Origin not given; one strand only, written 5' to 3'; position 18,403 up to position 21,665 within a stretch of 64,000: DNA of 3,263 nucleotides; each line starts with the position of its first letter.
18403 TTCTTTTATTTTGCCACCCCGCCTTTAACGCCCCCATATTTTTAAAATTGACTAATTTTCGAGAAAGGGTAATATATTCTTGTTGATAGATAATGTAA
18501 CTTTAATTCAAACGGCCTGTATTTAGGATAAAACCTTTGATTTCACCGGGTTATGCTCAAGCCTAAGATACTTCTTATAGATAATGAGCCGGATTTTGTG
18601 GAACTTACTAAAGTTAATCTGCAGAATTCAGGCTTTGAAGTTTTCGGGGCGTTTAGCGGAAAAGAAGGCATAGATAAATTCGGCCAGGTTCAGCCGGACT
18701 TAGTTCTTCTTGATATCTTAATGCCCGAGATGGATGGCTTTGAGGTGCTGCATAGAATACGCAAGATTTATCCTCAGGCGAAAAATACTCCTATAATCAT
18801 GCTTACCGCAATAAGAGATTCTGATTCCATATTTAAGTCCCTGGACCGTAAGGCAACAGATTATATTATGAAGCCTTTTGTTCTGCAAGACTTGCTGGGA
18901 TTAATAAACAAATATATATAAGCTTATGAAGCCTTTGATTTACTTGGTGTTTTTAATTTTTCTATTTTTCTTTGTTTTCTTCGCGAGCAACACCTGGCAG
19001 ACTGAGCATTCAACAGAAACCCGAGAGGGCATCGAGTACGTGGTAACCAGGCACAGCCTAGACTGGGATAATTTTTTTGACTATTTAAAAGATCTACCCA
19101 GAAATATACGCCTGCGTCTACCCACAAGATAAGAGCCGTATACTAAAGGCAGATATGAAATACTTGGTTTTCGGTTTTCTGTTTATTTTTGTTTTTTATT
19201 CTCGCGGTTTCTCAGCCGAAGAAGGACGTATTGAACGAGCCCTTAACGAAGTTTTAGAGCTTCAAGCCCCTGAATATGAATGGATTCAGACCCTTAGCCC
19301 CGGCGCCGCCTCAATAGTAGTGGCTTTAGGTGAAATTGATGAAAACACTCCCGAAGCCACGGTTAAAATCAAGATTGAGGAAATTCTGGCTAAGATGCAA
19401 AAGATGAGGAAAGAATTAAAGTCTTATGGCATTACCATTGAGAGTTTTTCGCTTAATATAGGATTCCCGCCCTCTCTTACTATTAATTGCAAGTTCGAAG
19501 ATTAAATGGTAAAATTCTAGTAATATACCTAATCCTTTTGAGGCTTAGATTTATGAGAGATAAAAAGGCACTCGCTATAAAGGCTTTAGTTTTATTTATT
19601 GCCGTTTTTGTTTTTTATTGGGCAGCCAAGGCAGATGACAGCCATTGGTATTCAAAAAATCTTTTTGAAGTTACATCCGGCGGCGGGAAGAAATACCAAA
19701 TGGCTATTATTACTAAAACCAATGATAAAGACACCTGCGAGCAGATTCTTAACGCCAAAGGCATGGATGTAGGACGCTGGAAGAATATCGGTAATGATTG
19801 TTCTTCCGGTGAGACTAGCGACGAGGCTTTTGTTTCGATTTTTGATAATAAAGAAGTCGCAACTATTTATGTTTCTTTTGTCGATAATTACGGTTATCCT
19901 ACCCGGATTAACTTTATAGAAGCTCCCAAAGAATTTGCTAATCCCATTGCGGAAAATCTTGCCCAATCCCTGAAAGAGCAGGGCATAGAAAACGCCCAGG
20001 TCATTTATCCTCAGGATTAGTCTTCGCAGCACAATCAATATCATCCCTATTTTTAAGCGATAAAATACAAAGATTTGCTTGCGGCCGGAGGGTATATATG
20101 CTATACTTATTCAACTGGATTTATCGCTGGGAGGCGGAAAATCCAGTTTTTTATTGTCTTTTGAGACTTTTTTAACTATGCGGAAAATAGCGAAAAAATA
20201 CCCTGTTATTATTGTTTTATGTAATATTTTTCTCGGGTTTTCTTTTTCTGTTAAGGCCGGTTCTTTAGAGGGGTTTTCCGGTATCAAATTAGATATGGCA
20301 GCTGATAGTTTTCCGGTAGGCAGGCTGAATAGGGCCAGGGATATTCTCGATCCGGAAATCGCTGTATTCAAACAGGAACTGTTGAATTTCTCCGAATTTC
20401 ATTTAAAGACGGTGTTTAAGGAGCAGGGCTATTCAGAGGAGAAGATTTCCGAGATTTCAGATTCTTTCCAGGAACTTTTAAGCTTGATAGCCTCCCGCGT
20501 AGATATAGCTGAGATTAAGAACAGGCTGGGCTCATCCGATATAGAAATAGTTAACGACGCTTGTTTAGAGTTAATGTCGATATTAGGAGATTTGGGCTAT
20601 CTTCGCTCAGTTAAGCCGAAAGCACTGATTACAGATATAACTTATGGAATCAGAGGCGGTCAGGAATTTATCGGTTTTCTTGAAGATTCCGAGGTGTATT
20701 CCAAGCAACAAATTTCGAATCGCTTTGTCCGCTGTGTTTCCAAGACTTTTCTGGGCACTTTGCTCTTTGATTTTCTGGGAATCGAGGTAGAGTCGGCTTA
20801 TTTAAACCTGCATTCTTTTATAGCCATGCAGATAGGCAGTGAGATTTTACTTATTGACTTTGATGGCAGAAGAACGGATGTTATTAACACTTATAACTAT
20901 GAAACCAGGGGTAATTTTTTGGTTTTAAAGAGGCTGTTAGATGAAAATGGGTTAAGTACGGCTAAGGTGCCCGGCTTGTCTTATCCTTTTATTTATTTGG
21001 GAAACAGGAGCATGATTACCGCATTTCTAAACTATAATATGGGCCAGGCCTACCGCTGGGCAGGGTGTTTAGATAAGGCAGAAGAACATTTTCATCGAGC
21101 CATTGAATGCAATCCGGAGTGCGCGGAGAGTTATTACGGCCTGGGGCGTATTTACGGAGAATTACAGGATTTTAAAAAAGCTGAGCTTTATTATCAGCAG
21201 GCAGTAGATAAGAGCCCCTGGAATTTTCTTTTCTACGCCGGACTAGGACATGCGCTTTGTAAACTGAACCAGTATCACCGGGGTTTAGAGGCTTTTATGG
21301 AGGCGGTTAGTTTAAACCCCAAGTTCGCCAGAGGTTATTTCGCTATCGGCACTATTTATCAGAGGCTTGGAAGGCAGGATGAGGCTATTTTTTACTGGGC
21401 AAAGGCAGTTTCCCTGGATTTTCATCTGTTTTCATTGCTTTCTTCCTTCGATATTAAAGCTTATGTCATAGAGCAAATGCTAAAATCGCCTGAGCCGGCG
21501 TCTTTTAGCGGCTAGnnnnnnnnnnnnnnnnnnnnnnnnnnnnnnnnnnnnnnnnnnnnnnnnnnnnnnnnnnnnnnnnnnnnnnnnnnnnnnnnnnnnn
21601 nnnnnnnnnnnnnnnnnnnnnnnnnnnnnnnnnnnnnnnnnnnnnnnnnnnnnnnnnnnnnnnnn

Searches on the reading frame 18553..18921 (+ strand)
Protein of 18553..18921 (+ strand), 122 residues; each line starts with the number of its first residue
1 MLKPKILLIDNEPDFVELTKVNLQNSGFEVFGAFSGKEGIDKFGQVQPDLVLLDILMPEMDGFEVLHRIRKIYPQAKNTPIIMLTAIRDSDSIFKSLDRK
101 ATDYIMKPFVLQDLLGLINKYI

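Call 17: search_protein_families(library=pfam, proteins=[window:18553-18921:+])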
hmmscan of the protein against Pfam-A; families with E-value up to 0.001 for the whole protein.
window:18553-18921:+ (122 aa): 1 family
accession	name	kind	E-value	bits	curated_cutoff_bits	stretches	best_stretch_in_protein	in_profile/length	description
PF00072.30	Response_reg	-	1.1e-25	90.4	30.2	1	6-118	1-110/111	Response regulator receiver domain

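Call 54: search_protein_families(library=ncbifam, proteins=[window:18553-18921:+], max_evalue=0.01)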
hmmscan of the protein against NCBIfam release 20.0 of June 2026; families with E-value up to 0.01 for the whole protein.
window:18553-18921:+ (122 aa): 99 families (the best 25 are shown)
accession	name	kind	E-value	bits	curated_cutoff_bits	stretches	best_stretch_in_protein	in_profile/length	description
NF040534.1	resp_reg_YycF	equivalog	3.9e-25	88.5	340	1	5-116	2-109/231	response regulator YycF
NF040689.1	MtrAB_MtrA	equivalog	6.3e-25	87.8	300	1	6-118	1-109/219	MtrAB system response regulator MtrA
NF045944.1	ResRegRpaBCyano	equivalog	3.6e-23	82.1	330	1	7-117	1-107/229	response regulator transcription factor RpaB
TIGR02154.1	PhoB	equivalog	7.8e-23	81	296.2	1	4-118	3-116/226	phosphate regulon transcriptional regulator PhoB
NF007135.0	PRK09581.1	equivalog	1.7e-22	79.8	474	1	4-109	3-107/457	PleD family two-component system response regulator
NF053854.1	RespRegPhoBBctds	equivalog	2.2e-21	76.3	270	1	6-115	1-108/225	two-component system response regulator PhoB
NF033117.2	vanR_ACDEGLN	exception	3.6e-21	75.8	350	1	6-111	1-102/226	VanR-ABDEGLN family response regulator transcription factor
NF008469.0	PRK11361.1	equivalog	1.2e-20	73.7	714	1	5-119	6-117/461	acetoacetate metabolism transcriptional regulator AtoC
NF041733.1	resp_reg_CseB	equivalog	1.1e-19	70.7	350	1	5-114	2-107/228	two-component system response regulator CseB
TIGR01387.1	cztR_silR_copR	subfamily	1.3e-18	67.5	279.2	1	6-119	1-111/218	heavy metal response regulator transcription factor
NF033120.0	vanR_FM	exception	1.4e-18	67.4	460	1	5-119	5-115/231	vancomycin resistance response regulator transcription factor, VanR-F/VanR-M family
NF051850.1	RespRegRprY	equivalog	1.7e-18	66.9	370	1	5-118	6-116/234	response regulator transcription factor RprY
TIGR02875.1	spore_0_A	equivalog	2.8e-18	66.1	200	1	5-115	4-115/262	sporulation transcription factor Spo0A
NF012227.0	AdeR_RR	equivalog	4e-18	65.8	340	1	5-114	13-118/239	efflux system response regulator transcription factor AdeR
NF045991.1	RespRegCtrARhodob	equivalog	1.1e-17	64.6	350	1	5-119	2-113/224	response regulator transcription factor CtrA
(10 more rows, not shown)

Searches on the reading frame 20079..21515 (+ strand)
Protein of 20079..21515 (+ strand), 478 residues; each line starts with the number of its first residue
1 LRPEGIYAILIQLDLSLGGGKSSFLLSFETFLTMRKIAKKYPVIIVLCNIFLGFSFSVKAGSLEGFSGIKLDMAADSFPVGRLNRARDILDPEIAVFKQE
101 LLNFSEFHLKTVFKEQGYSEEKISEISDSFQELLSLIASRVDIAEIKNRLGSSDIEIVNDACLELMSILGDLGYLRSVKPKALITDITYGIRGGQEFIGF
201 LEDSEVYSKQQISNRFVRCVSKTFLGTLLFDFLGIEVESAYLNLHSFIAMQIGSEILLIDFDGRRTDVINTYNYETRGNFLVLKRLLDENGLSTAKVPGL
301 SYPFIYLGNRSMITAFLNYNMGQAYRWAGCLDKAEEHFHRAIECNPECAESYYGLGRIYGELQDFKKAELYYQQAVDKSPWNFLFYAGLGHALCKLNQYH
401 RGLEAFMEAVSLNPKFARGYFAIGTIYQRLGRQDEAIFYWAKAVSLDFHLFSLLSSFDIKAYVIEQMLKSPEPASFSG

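Call 17: search_protein_families(library=pfam, proteins=[window:20079-21515:+])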
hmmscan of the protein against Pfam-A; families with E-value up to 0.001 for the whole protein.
window:20079-21515:+ (478 aa): 13 families
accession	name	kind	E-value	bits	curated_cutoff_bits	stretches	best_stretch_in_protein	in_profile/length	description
PF00515.34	TPR_1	-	1.2e-25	88.7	27.8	4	319-348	5-34/34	Tetratricopeptide repeat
PF07719.23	TPR_2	-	5.6e-24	82.7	27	3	316-347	2-33/34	Tetratricopeptide repeat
PF13181.12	TPR_8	-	6.9e-20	69.9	25.7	2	349-377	1-29/34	Tetratricopeptide repeat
PF13431.12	TPR_17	-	4.6e-16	58.1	24.4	1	405-437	1-33/34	Tetratricopeptide repeat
PF13432.12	TPR_16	-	1.9e-14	54.2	32.7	2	319-380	1-62/65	Tetratricopeptide repeat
PF13424.12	TPR_12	-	2.6e-14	53.6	30.1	1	315-377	3-73/77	Tetratricopeptide repeat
PF13414.12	TPR_11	-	3.4e-13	49.5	26.8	2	390-431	1-42/42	TPR repeat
PF13428.12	TPR_14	-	2.5e-10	40.4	23.5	0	350-390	2-42/44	Tetratricopeptide repeat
PF14559.12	TPR_19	-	4e-07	30.7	25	0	363-414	5-56/68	Tetratricopeptide repeat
PF13174.12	TPR_6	-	4.8e-07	30.4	26.3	0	350-380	1-31/33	Tetratricopeptide repeat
PF13374.12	TPR_10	-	2.2e-06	27.9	27.5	0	349-377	2-30/42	Tetratricopeptide repeat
PF13176.12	TPR_7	-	7.1e-05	23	27.9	0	352-378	2-30/36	Tetratricopeptide repeat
PF25063.1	ARM_TT21_C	-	0.00062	20.1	35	0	328-377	108-157/209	Tetratricopeptide repeat protein 21 C-terminal ARM domain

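Call 28: find_homologous_proteins(query=window:20079-21515:+)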
Query window:20079-21515:+ (478 aa): 36 proteins with E <= 0.001 among 8000 candidates.
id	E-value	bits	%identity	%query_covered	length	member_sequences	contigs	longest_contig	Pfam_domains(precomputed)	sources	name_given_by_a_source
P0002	3.6e-296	1000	100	93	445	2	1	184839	PF13431.13,PF13414.13,PF13428.13,PF13374.13,PF14559.13,PF00515.35,PF13424.13,PF21033.5,PF13432.13,PF13181.13,PF07719.24,PF13174.13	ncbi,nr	ncbi:MAG: tetratricopeptide repeat protein [Candidatus Omnitrophica bacterium]|nr:tetratricopeptide 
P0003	2.9e-26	111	31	29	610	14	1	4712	PF25060.1,PF13414.13,PF12569.15,PF13374.13,PF24575.2,PF25068.3,PF00515.35,PF13424.13,PF14561.13,PF07719.24,PF13174.13,PF25063.1,PF13431.13,PF13365.13,PF23914.2,PF25062.2,PF25058.2,PF23300.4,PF13176.13,PF13428.13,PF14559.13,PF13371.13,PF12895.14,PF21033.5,PF13432.13,PF09295.17,PF13181.13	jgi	-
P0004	7.1e-24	103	24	28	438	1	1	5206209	PF13414.13,PF13374.13,PF24575.2,PF00515.35,PF13424.13,PF07719.24,PF13174.13,PF20308.5,PF25063.1,PF14853.13,PF13431.13,PF23914.2,PF25062.2,PF25058.2,PF13176.13,PF13428.13,PF14559.13,PF13371.13,PF26725.1,PF17874.8,PF12895.14,PF21033.5,PF13432.13,PF09295.17,PF13181.13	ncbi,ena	-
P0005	3.2e-17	81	29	28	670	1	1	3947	PF25063.1,PF13431.13,PF13469.13,PF23914.2,PF25060.1,PF13414.13,PF13176.13,PF13428.13,PF00685.34,PF13374.13,PF14559.13,PF24575.2,PF13371.13,PF00515.35,PF22860.3,PF12895.14,PF13424.13,PF21033.5,PF13432.13,PF13181.13,PF07719.24,PF13174.13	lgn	-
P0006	7.5e-17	79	28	27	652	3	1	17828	PF25063.1,PF13431.13,PF23914.2,PF13414.13,PF13176.13,PF13428.13,PF13374.13,PF14559.13,PF24575.2,PF13371.13,PF00515.35,PF12895.14,PF13424.13,PF21033.5,PF13432.13,PF13578.13,PF13181.13,PF07719.24,PF13174.13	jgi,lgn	jgi:tetratricopeptide (TPR) repeat protein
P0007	6.6e-16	76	24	24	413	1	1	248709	PF09976.16,PF13414.13,PF21545.4,PF13374.13,PF24575.2,PF00515.35,PF13424.13,PF07719.24,PF13174.13,PF25063.1,PF14853.13,PF13431.13,PF23914.2,PF25062.2,PF25058.2,PF13176.13,PF13428.13,PF14559.13,PF13371.13,PF17874.8,PF12895.14,PF21033.5,PF13432.13,PF13181.13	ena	-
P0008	6.7e-16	76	25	28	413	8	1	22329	PF25063.1,PF13431.13,PF23914.2,PF25062.2,PF13414.13,PF25058.2,PF13176.13,PF13428.13,PF13374.13,PF14559.13,PF24575.2,PF13371.13,PF17874.8,PF00515.35,PF12895.14,PF13424.13,PF21033.5,PF13432.13,PF13181.13,PF07719.24,PF13174.13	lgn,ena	-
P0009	1.2e-15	76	32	20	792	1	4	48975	PF13431.13,PF23914.2,PF25062.2,PF13414.13,PF25058.2,PF13176.13,PF13428.13,PF13374.13,PF14559.13,PF24575.2,PF13371.13,PF17874.8,PF00515.35,PF12895.14,PF13424.13,PF21033.5,PF13432.13,PF09295.17,PF13181.13,PF07719.24,PF13174.13,PF20308.5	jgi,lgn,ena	-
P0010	3.5e-15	74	27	24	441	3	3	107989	PF13414.13,PF13374.13,PF07721.21,PF24575.2,PF00515.35,PF13424.13,PF14561.13,PF07719.24,PF13174.13,PF25063.1,PF13431.13,PF23914.2,PF25062.2,PF25058.2,PF13176.13,PF13428.13,PF14559.13,PF13371.13,PF17874.8,PF22860.3,PF12895.14,PF21033.5,PF13432.13,PF13181.13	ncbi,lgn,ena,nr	ncbi:MAG: tetratricopeptide repeat protein [Candidatus Poribacteria bacterium]|nr:tetratricopeptide 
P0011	1.8e-14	72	28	28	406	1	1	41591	PF25063.1,PF13431.13,PF23914.2,PF25062.2,PF13414.13,PF13176.13,PF13428.13,PF13374.13,PF14559.13,PF24575.2,PF13371.13,PF17874.8,PF00515.35,PF12895.14,PF13424.13,PF21033.5,PF13432.13,PF13181.13,PF14561.13,PF07719.24,PF13174.13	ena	-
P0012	2.6e-13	68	24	24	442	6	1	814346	PF25063.1,PF13431.13,PF23914.2,PF22890.2,PF13414.13,PF13176.13,PF13428.13,PF13374.13,PF14559.13,PF24575.2,PF13371.13,PF17874.8,PF00515.35,PF12895.14,PF13424.13,PF21033.5,PF13432.13,PF13429.13,PF13181.13,PF14561.13,PF07719.24,PF13174.13,PF20308.5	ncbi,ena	-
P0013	2.9e-13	68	27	26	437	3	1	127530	PF09976.16,PF13414.13,PF12569.15,PF13374.13,PF24575.2,PF00515.35,PF13424.13,PF07719.24,PF13174.13,PF25063.1,PF13431.13,PF23914.2,PF25062.2,PF25058.2,PF13176.13,PF13428.13,PF25064.2,PF14559.13,PF13371.13,PF26725.1,PF17874.8,PF12895.14,PF21033.5,PF13432.13,PF09295.17,PF13181.13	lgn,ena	-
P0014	5.8e-13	67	24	36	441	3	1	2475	PF25063.1,PF13431.13,PF23914.2,PF25062.2,PF13414.13,PF13176.13,PF13428.13,PF13374.13,PF14559.13,PF24575.2,PF13371.13,PF17874.8,PF00515.35,PF12895.14,PF13424.13,PF21033.5,PF13432.13,PF13429.13,PF13181.13,PF14561.13,PF07719.24,PF13174.13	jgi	jgi:tetratricopeptide (TPR) repeat protein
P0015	6.1e-12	63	24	26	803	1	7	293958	PF13431.13,PF23914.2,PF25060.1,PF25062.2,PF13414.13,PF16918.12,PF12569.15,PF13428.13,PF25064.2,PF14559.13,PF25575.1,PF13371.13,PF00515.35,PF12895.14,PF13424.13,PF21033.5,PF13432.13,PF13181.13,PF07719.24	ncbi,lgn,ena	-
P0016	5.7e-11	60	33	26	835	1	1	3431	PF25063.1,PF13431.13,PF23914.2,PF13414.13,PF13176.13,PF13428.13,PF25064.2,PF13374.13,PF14559.13,PF07714.24,PF00069.32,PF13371.13,PF00515.35,PF03109.23,PF13424.13,PF21033.5,PF13432.13,PF13181.13,PF07719.24,PF01636.30,PF13174.13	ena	-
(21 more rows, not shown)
